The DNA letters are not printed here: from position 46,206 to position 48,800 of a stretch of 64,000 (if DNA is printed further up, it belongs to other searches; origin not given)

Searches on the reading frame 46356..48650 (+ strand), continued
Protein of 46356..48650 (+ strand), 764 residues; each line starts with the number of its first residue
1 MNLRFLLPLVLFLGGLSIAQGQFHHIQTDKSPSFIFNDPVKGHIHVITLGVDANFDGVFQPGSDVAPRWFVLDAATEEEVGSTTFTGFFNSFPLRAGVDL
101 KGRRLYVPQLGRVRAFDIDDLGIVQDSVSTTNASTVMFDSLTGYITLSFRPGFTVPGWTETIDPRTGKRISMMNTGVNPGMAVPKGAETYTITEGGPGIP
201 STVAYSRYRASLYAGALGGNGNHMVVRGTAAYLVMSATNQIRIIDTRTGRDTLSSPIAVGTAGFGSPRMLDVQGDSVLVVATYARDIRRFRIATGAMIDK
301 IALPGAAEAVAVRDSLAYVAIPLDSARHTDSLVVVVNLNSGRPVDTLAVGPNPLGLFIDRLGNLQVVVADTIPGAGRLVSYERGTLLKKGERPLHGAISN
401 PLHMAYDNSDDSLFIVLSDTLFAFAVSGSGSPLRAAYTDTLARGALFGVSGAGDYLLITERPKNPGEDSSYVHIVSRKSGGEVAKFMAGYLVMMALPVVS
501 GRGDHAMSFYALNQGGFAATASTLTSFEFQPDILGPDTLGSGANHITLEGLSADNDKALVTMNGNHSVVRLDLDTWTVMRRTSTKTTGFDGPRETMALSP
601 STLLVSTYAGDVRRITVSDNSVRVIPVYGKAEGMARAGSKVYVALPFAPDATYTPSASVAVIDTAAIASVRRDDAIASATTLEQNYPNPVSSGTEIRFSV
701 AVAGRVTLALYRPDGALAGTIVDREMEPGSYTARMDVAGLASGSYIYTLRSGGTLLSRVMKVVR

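Call 83: fold_search(model_id=the predicted structure, library=pdb)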
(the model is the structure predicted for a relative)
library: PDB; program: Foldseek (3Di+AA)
matches with E <= 10: 1943; with E <= 0.001: 1444
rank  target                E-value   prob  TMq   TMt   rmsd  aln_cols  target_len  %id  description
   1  4a2m_D                9.7e-18  1.00  0.16  0.16  32.2       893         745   10  Structure of the periplasmic domain of the heparin and heparan sulphate sensing hybrid two component system BT4663 in  (released 2012-05-02)
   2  4a2m_B                1.9e-17  1.00  0.16  0.16  32.3       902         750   10  Structure of the periplasmic domain of the heparin and heparan sulphate sensing hybrid two component system BT4663 in  (released 2012-05-02)
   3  4a2m_A                2.7e-17  1.00  0.16  0.17  32.0       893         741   11  Structure of the periplasmic domain of the heparin and heparan sulphate sensing hybrid two component system BT4663 in  (released 2012-05-02)
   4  7mqa_LR               4.3e-17  1.00  0.16  0.16  30.5       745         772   11  Cryo-EM structure of the human SSU processome, state post-A1 (released 2021-09-22)
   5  4a2l_B                7.4e-17  1.00  0.15  0.15  32.4       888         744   11  Structure of the periplasmic domain of the heparin and heparan sulphate sensing hybrid two component system BT4663 in  (released 2012-05-02)
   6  5m11                  1.4e-16  1.00  0.16  0.16  30.8       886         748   10  Structural and functional probing of PorZ, an essential bacterial surface component of the type-IX secretion system of h (released 2016-11-09)
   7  6zqd_UU               2.5e-16  1.00  0.16  0.15  31.3       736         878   11  Cryo-EM structure of the 90S pre-ribosome from Saccharomyces cerevisiae, state Post-A1 (released 2020-09-23)
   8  7mq8_LT               3.6e-16  1.00  0.17  0.15  31.8       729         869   11  Cryo-EM structure of the human SSU processome, state pre-A1 (released 2021-09-22)
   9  8iyj_e                3.8e-16  1.00  0.16  0.20  28.6       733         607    9  Cryo-EM structure of the 48-nm repeat doublet microtubule from mouse sperm (released 2023-07-05)
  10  9n6v_LT               3.9e-16  1.00  0.17  0.15  31.6       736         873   11  SSU processome maturation and disassembly, State A (released 2025-11-05)
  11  8em4_A                5.0e-16  1.00  0.16  0.04  39.2       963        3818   11  Cryo-EM structure of LRP2 at pH 7.5 (released 2023-02-08)
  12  9n74_LQ               5.5e-16  1.00  0.18  0.17  30.4       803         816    8  SSU processome maturation and disassembly, State H (released 2025-10-29)
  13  4a2l_D                5.7e-16  1.00  0.15  0.15  32.0       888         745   11  Structure of the periplasmic domain of the heparin and heparan sulphate sensing hybrid two component system BT4663 in  (released 2012-05-02)
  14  9e78_0L               6.6e-16  1.00  0.17  0.21  28.9       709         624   10  48-nm repeat of the Leishmania tarentolae doublet microtubule (released 2025-03-12)
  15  6zqa_UU               8.3e-16  1.00  0.16  0.15  31.6       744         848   11  Cryo-EM structure of the 90S pre-ribosome from Saccharomyces cerevisiae, state A (Poly-Ala) (released 2020-09-23)
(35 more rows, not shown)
